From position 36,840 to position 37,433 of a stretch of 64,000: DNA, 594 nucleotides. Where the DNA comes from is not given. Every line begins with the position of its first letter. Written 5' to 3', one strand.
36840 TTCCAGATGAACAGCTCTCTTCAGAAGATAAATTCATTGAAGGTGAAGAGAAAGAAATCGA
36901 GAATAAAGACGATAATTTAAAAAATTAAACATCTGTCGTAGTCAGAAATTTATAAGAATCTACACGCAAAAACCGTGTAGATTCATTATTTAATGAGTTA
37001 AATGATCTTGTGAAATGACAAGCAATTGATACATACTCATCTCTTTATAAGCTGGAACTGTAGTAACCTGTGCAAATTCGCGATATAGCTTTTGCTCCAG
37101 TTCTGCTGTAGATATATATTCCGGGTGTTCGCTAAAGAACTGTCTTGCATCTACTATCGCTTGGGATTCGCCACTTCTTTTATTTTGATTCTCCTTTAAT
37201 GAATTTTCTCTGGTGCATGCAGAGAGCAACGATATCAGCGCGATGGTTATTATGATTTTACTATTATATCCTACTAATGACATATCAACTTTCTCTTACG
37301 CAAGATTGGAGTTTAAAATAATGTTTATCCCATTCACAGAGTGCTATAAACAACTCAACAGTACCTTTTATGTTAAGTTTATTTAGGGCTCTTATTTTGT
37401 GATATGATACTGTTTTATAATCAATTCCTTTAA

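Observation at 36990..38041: etrA-like regulator translationally coupled to a 97-aa lipoprotein, divergent from the needle-complex operon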

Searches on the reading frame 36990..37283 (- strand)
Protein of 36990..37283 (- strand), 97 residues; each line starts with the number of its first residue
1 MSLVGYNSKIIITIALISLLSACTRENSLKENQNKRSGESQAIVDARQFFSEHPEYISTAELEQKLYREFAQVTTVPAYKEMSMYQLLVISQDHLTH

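Call 6: search_protein_families(proteins=[window:36990-37283:-], library=ncbifam, max_evalue=1)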
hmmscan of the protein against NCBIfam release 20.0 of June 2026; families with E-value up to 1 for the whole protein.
window:36990-37283:- (97 aa): 9 families
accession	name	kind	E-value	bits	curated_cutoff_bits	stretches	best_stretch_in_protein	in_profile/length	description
NF011869.1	PRK15341.1-2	equivalog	1.4e-07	31.6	305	1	41-95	90-144/147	type III secretion system invasion lipoprotein InvH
NF011870.0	PRK15341.1-3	equivalog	0.00012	22.2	305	1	41-95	90-144/147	SPI-1 type III secretion system invasion lipoprotein InvH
NF046038.1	NGK_0946_fam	subfamily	0.00017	22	45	1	9-65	3-50/102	NGK_0946 family protein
NF033193.2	lipo_NDxxF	hypoth_equivalog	0.0078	15.9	60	1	11-66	7-64/199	NDxxF motif lipoprotein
NF047879.1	catechol_SstD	exception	0.017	14.1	450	1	9-76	5-70/343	ferrated catecholamine ABC transporter substrate-binding lipoprotein SstD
NF038008.1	ABC_perm_DarB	equivalog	0.023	12.6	700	1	4-92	445-534/777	darobactin export ABC transporter permease subunit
NF041286.1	lipo_GerS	equivalog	0.026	13.9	175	1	10-95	9-85/196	germination lipoprotein GerS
NF008096.1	PRK10838.1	equivalog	0.041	13.6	186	1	5-72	9-77/189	bifunctional murein DD-endopeptidase/murein LD-carboxypeptidase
NF045774.1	cytochro_C551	exception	0.16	11.9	118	1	11-54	7-50/110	cytochrome c551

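Call 9: search_solved_structures(query=window:36990-37283:-, max_evalue=10, show_alignments=2)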
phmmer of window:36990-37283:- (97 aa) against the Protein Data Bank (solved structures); distinct sequences matched with E-value up to 10: 2.
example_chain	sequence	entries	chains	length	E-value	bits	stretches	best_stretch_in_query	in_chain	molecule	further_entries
6xfk_A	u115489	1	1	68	5.4e-07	33.1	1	44-95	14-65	Type 3 secretion system pilotin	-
6xfj_A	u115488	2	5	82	5.4e-07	33.1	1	43-95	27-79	Type 3 secretion system pilotin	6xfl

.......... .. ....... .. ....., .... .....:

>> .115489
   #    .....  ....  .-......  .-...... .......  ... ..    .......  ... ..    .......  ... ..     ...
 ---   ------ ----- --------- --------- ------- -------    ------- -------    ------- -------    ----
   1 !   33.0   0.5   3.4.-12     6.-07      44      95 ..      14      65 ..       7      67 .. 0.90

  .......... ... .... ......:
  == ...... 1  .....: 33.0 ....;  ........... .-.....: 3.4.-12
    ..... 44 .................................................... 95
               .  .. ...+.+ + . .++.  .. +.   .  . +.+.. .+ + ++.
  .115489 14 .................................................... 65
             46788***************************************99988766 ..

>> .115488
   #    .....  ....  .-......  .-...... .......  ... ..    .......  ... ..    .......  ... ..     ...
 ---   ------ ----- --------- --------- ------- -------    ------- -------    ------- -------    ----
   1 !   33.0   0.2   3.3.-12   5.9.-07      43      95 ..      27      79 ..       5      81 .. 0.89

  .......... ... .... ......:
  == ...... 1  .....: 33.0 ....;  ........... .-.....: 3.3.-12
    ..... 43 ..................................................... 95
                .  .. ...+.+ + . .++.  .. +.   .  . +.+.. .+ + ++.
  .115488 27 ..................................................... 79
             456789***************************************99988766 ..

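Call 10: profile_search(protein=window:36990-37283:-)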
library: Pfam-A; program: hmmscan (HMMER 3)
A. the first sequence (97 residues): domains with independent E <= 10: 2; with E <= 0.001: 1
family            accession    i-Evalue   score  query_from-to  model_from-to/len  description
InvH              PF04741.18      1e-30   106.5      26-91          1-81/81  InvH outer membrane lipoprotein
DUF6567           PF20205.3         0.2    12.0       9-38          6-35/123  Family of unknown function (DUF6567)

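Call 19: find_homologous_proteins(query=window:36990-37283:-, max_evalue=0.001)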
Query window:36990-37283:- (97 aa): 41 proteins with E <= 0.001 among 44 candidates.
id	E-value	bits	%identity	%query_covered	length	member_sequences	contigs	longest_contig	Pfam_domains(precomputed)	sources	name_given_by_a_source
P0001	4.2e-54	198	99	100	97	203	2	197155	-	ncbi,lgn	ncbi:TPA: invasion protein [Escherichia coli]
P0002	8.5e-52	190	96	100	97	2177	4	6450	-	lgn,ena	-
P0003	4.6e-50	185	95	99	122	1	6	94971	-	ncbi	-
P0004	5.5e-50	184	95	100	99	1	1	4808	-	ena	-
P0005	3.3e-49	182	92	100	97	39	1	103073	-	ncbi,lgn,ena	ncbi:TPA: invasion protein [Escherichia coli]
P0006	5.7e-49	181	96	96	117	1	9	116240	-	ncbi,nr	ncbi:invasion protein [Escherichia coli]|nr:invasion protein [Escherichia coli]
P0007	4.0e-48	179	94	97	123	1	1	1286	-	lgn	-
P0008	5.6e-47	175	94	100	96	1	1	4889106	-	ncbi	ncbi:invasion protein [Escherichia coli]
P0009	2.0e-46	173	92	100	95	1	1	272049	-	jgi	-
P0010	3.0e-46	173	92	100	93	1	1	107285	-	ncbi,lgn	ncbi:invasion protein [Escherichia coli]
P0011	4.9e-46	172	91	100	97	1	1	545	-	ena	-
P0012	6.0e-45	168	90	100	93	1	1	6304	-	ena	-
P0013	1.3e-44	167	84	100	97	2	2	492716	PF04741.19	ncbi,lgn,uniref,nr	ncbi:TPA: invasion protein [Escherichia coli]|uniref:invasion protein n=1 Tax=Escherichia coli TaxID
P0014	3.1e-44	166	87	100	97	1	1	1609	-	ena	-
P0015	2.1e-43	164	89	100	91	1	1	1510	-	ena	-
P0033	2.1e-25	106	96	57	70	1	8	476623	PF04741.19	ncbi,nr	ncbi:TPA: hypothetical protein LZQ72_004752, partial [Escherichia coli]|nr:hypothetical protein [Esc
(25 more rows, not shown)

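Call 29: find_encoding_contigs(protein=P0013, flank=10000, max_places=3)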
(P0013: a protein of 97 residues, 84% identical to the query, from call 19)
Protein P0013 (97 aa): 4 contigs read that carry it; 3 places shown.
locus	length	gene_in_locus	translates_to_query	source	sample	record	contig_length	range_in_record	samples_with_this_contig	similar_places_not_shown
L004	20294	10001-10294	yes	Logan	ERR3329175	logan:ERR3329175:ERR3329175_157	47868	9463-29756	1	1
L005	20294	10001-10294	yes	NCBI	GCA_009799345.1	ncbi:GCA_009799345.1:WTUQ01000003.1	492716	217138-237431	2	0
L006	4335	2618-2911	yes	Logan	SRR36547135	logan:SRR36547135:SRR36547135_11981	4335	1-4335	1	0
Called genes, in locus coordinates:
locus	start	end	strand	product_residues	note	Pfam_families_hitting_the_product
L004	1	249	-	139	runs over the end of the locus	-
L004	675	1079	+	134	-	-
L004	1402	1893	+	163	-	PF07720:TPR_3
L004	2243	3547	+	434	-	PF00486:Trans_reg_C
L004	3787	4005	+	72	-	-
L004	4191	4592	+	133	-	PF01464:SLT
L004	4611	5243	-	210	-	PF00072:Response_reg (weak), PF00196:GerE, PF08281:Sigma70_r4_2 (weak)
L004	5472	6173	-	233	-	-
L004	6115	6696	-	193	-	PF09482:OrgA_MxiK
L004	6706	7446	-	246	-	PF01514:YscJ_FliF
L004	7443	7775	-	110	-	PF09392:T3SS_needle_F (weak)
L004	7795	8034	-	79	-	PF09392:T3SS_needle_F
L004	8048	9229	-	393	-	PF09480:PrgH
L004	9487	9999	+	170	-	PF00196:GerE (weak)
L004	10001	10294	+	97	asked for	PF04741:InvH (weak)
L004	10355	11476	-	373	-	PF01312:Bac_export_2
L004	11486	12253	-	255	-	PF01311:Bac_export_1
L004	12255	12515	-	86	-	PF01313:Bac_export_3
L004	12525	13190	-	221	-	PF00813:FliP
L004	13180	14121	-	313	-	PF26294:SpaO_N, PF26304:FliMN_C_rel (weak), PF01052:FliMN_C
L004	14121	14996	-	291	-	PF02510:SPAN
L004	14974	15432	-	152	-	PF02090:SPAM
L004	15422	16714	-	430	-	PF00006:ATP-synt_ab, PF18269:T3SS_ATPase_C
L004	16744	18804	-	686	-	PF00771:FHIPEP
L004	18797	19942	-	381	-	PF07201:HrpJ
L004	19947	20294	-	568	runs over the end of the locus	PF21304:T3S_SPI-1_N0, PF03958:Secretin_N, PF00263:Secretin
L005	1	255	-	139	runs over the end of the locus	-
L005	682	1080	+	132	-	-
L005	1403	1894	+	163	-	PF07720:TPR_3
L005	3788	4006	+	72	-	-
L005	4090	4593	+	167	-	PF01464:SLT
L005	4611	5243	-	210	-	PF00072:Response_reg (weak), PF00196:GerE, PF08281:Sigma70_r4_2 (weak)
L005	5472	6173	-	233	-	-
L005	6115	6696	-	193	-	PF09482:OrgA_MxiK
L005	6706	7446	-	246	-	PF01514:YscJ_FliF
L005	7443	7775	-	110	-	PF09392:T3SS_needle_F (weak)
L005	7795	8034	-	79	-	PF09392:T3SS_needle_F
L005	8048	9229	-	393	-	PF09480:PrgH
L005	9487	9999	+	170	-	PF00196:GerE (weak)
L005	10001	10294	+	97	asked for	PF04741:InvH (weak)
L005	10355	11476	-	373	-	PF01312:Bac_export_2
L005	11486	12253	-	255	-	PF01311:Bac_export_1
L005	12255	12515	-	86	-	PF01313:Bac_export_3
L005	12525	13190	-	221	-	PF00813:FliP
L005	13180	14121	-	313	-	PF26294:SpaO_N, PF26304:FliMN_C_rel (weak), PF01052:FliMN_C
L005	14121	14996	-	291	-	PF02510:SPAN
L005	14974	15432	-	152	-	PF02090:SPAM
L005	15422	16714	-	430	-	PF00006:ATP-synt_ab, PF18269:T3SS_ATPase_C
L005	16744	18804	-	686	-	PF00771:FHIPEP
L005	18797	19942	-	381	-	PF07201:HrpJ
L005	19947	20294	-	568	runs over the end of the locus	PF21304:T3S_SPI-1_N0, PF03958:Secretin_N, PF00263:Secretin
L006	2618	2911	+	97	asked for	PF04741:InvH (weak)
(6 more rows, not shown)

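Call 30: find_encoding_contigs(protein=P0005, flank=10000, max_places=3)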
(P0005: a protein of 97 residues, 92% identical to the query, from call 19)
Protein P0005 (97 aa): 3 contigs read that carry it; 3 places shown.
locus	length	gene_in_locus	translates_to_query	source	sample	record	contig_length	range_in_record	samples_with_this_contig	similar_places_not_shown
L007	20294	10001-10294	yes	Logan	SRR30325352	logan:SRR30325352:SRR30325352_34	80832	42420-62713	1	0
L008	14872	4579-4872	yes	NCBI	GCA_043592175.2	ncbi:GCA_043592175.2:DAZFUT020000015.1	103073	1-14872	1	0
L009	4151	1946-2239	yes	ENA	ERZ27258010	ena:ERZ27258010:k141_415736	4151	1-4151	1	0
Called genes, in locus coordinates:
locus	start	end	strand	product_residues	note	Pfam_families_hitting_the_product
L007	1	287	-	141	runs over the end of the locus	-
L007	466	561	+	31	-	-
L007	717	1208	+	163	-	-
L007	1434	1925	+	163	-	PF07720:TPR_3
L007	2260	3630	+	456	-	PF00486:Trans_reg_C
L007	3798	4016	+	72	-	-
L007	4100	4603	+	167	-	PF01464:SLT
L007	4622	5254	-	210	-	PF00072:Response_reg (weak), PF00196:GerE, PF08281:Sigma70_r4_2 (weak)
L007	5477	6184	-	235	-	-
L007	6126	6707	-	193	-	PF09482:OrgA_MxiK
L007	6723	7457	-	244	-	PF01514:YscJ_FliF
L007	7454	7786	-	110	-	PF09392:T3SS_needle_F (weak)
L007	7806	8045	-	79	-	PF09392:T3SS_needle_F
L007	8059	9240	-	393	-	PF09480:PrgH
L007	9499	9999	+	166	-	PF00196:GerE (weak)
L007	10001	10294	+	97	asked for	-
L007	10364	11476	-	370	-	PF01312:Bac_export_2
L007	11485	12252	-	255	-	PF01311:Bac_export_1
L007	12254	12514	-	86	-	PF01313:Bac_export_3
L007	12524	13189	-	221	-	PF00813:FliP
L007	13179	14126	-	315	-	PF26294:SpaO_N, PF26304:FliMN_C_rel (weak), PF01052:FliMN_C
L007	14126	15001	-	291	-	PF02510:SPAN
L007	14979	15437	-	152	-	PF02090:SPAM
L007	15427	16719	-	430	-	PF00006:ATP-synt_ab, PF18269:T3SS_ATPase_C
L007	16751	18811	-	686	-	PF00771:FHIPEP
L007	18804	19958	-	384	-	PF07201:HrpJ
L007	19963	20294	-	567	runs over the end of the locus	PF21304:T3S_SPI-1_N0, PF03958:Secretin_N, PF00263:Secretin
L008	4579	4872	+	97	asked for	-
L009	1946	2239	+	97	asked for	-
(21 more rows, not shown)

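Call 49: predict_structure(alignment_id=A4)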
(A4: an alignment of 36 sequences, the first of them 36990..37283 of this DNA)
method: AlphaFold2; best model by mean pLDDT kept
length: 97 residues; sequences in the alignment: 36
mean_pLDDT: 82.3   pTM: 0.61
mean pLDDT of the five models: 82.3, 81.3, 80.6, 79.8, 79.4
residues with pLDDT >= 90: 57; 70-90: 4; 50-70: 33; < 50: 3
segments of 3 or more residues with pLDDT < 50: 1-3
pLDDT, mean of each block of 10 residues (from residue 1): 53 67 58 69 97 97 98 96 97 95
secondary structure, 60 per line:
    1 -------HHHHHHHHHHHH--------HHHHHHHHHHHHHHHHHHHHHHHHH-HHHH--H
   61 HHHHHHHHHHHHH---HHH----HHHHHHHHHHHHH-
elements in order: H8-19 H28-52 H54-57 H60-73 H84-96

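Call 52: fold_search(model_id=the predicted structure, library=pdb)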
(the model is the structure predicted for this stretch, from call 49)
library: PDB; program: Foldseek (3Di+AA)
matches with E <= 10: 13; with E <= 0.001: 0
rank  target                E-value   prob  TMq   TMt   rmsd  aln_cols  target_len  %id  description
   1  6xfj_A                1.1e-03  1.00  0.60  0.76   2.8        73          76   32  Crystal structure of the type III secretion pilotin InvH (released 2020-09-16)
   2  6xfj_B                2.1e-03  1.00  0.65  0.79   2.4        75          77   29  Crystal structure of the type III secretion pilotin InvH (released 2020-09-16)
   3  6xfk_A                2.9e-03  1.00  0.59  0.89   0.9        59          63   36  Crystal structure of the type III secretion system pilotin-secretin complex InvH-InvG (released 2020-09-16)
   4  6xfl_MODEL_1_A        4.5e-02  1.00  0.50  0.59   5.8        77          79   30  Structural characterization of the type III secretion system pilotin-secretin complex InvH-InvG by NMR spectro (released 2020-09-16)
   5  6umm_C                5.4e+00  0.06  0.30  0.09  10.4        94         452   10  A complete structure of the ESX-3 translocon complex (released 2019-10-23)
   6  3co2_B                6.1e+00  0.28  0.30  0.23   0.8        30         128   20  Mlotik1 ion channel cyclic-nucleotide binding domain mutant (released 2008-08-05)
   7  4wce_N                6.6e+00  0.03  0.21  0.18  14.7       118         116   14  The crystal structure of the large ribosomal subunit of Staphylococcus aureus (released 2015-10-21)
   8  7b9f_D                7.0e+00  0.03  0.23  0.08  11.2        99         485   10  Structure of the mycobacterial ESX-5 Type VII Secretion System hexameric pore complex (released 2021-07-07)
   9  2x1c_B                8.0e+00  0.04  0.26  0.10   6.9        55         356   18  The crystal structure of precursor acyl coenzyme A:isopenicillin N acyltransferase from Penicillium chrysogenum (released 2010-03-09)
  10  6cnn_A                8.5e+00  0.02  0.20  0.07  14.2        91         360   12  Cryo-EM structure of the human SK4/calmodulin channel complex in the Ca2+ bound state I (released 2018-05-02)
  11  7zs9_M                9.7e+00  0.05  0.33  0.13  11.9        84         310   13  Yeast RNA polymerase II transcription pre-initiation complex with the +1 nucleosome (complex A) (released 2022-11-16)
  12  5aja_B                9.7e+00  0.02  0.23  0.25  10.2        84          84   15  Crystal structure of mandrill SAMHD1 (amino acid residues 1-114) bound to Vpx isolated from mandrill and human DCAF1 ( (released 2015-04-22)
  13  8uoq_1                9.7e+00  0.01  0.19  0.06  19.1       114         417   13  Composite map of PIC_delta_TFIIK form2 (released 2024-10-23)
